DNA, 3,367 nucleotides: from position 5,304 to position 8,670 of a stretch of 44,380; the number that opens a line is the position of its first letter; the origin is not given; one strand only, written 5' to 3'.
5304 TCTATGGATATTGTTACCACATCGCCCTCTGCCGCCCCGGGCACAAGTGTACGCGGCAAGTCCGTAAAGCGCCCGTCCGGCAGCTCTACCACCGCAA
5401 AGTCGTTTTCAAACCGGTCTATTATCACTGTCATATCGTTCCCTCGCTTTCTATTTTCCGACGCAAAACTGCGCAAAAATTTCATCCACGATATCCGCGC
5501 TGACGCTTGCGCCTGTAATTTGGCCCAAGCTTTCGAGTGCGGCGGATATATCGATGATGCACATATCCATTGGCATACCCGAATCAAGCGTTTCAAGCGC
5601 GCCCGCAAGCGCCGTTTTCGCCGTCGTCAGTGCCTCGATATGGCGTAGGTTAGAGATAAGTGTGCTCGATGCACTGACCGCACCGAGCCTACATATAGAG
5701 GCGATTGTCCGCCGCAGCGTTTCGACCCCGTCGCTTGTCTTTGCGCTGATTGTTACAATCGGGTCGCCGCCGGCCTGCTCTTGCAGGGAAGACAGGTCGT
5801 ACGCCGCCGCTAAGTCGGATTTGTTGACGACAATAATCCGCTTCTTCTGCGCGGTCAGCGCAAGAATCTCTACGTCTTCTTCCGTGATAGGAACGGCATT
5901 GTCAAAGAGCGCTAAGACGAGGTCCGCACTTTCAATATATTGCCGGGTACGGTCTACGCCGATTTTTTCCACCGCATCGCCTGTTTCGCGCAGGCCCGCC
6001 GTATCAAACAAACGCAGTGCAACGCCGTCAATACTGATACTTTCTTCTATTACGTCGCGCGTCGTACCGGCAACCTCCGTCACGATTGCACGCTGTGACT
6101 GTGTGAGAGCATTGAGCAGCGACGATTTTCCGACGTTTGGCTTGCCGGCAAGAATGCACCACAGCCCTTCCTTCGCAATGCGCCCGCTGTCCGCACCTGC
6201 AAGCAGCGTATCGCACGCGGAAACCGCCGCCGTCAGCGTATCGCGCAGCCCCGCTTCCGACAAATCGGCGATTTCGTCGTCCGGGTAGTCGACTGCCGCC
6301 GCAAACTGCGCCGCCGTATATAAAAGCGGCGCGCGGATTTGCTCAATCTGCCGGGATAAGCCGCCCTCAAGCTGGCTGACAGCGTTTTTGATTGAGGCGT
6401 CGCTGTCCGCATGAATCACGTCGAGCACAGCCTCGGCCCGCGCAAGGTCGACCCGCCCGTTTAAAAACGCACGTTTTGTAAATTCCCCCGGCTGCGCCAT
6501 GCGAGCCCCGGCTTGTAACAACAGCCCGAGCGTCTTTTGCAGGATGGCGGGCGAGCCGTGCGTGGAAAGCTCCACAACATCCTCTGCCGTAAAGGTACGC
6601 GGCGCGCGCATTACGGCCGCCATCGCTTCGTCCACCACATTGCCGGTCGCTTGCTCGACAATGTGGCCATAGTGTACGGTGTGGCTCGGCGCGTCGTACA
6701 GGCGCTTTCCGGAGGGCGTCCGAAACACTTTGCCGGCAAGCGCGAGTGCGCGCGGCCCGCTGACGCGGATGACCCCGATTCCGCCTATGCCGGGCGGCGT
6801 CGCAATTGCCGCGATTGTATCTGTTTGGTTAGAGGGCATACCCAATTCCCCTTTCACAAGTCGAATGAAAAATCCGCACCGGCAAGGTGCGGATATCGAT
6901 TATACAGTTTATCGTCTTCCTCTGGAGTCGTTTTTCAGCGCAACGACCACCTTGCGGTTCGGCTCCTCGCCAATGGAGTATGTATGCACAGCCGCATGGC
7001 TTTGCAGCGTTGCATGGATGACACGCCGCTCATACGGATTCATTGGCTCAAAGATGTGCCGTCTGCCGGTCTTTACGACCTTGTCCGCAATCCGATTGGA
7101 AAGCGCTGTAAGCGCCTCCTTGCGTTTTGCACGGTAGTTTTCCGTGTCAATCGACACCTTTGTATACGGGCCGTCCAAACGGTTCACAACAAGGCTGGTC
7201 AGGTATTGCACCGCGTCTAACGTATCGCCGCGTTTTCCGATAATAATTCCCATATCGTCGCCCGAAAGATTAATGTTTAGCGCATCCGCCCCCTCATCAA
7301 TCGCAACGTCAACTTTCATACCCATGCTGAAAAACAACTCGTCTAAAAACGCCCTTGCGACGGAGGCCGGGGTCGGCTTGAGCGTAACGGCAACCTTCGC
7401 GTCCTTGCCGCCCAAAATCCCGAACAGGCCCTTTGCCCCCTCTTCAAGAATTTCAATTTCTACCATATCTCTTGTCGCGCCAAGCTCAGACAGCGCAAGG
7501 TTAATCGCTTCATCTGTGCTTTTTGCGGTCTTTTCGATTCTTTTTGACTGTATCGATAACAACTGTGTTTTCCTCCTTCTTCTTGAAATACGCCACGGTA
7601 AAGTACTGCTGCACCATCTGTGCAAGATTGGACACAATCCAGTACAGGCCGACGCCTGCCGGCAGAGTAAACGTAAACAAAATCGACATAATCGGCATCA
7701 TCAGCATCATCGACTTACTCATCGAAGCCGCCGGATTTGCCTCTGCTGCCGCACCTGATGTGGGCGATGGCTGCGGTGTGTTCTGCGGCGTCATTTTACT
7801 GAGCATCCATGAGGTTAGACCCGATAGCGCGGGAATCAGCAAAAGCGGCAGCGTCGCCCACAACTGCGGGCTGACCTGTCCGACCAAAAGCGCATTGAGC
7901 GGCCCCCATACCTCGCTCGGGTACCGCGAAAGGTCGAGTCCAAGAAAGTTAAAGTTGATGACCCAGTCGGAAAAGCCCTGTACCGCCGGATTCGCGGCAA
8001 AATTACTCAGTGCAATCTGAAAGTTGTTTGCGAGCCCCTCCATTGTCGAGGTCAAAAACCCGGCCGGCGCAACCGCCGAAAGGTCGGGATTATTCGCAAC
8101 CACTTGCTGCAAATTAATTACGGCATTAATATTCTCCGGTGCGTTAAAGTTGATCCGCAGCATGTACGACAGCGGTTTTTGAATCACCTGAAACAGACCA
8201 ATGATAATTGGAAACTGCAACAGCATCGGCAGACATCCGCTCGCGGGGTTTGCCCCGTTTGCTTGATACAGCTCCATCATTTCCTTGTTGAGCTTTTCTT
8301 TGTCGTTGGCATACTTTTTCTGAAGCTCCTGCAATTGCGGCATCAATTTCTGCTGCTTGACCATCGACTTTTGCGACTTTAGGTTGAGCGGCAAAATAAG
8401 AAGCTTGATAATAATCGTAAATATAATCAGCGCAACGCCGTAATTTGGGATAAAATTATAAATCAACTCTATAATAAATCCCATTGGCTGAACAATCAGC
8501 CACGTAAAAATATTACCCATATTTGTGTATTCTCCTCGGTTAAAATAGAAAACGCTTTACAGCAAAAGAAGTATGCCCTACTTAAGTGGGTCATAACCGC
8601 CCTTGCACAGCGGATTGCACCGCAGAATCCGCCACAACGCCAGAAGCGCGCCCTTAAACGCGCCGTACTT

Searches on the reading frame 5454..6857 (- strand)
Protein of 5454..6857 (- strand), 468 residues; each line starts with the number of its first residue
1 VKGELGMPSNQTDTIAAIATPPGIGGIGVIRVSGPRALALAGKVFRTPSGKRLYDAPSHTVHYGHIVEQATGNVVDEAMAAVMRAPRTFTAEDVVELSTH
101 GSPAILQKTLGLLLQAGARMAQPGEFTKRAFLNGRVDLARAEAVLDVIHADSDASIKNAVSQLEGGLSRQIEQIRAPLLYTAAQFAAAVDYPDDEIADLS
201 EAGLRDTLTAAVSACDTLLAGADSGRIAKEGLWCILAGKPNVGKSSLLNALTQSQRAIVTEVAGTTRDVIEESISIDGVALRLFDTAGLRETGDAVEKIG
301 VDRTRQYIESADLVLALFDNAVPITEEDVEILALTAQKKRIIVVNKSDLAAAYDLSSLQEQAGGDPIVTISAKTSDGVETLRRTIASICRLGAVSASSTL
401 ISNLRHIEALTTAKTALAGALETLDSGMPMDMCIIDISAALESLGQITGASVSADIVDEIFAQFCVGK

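Call 72: search_protein_families(library=pfam, proteins=[window:5454-6857:-], max_evalue=0.00001)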
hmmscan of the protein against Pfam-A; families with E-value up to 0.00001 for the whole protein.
window:5454-6857:- (468 aa): 6 families
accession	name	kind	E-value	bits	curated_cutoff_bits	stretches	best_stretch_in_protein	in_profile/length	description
PF12631.12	MnmE_helical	-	2.4e-54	185.1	40.1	1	138-465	1-211/211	MnmE helical domain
PF10396.14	TrmE_N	-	1.6e-43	148.1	29.8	1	14-135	1-117/117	GTP-binding protein TrmE N-terminus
PF01926.29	MMR_HSR1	-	2.5e-26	92.5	21.9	1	235-346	3-113/113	50S ribosome-binding GTPase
PF02421.24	FeoB_N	-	1.7e-12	47.6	27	1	234-385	3-156/156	Ferrous iron transport protein B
PF03193.22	RsgA_GTPase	-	2.4e-07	31.2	30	0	233-264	108-139/174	RsgA GTPase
PF00350.29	Dynamin_N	-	2.6e-07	31.3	27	0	276-346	98-166/168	Dynamin family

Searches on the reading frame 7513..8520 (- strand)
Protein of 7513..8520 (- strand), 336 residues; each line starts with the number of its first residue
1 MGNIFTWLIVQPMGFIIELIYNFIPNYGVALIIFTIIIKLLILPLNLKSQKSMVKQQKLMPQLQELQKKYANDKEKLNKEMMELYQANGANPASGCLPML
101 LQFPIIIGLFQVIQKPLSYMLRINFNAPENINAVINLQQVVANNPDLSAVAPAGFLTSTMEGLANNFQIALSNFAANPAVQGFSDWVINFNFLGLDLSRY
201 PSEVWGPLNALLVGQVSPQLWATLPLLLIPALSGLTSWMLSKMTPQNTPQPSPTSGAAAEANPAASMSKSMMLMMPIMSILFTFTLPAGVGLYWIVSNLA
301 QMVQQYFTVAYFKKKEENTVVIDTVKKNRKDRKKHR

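Call 72: search_protein_families(library=pfam, proteins=[window:7513-8520:-], max_evalue=0.00001)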
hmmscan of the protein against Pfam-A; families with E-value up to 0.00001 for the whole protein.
window:7513-8520:- (336 aa): 1 family
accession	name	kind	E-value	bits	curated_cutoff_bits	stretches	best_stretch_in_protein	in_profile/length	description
PF02096.25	60KD_IMP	-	4.5e-55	186.5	35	1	27-308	1-161/163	60Kd inner membrane protein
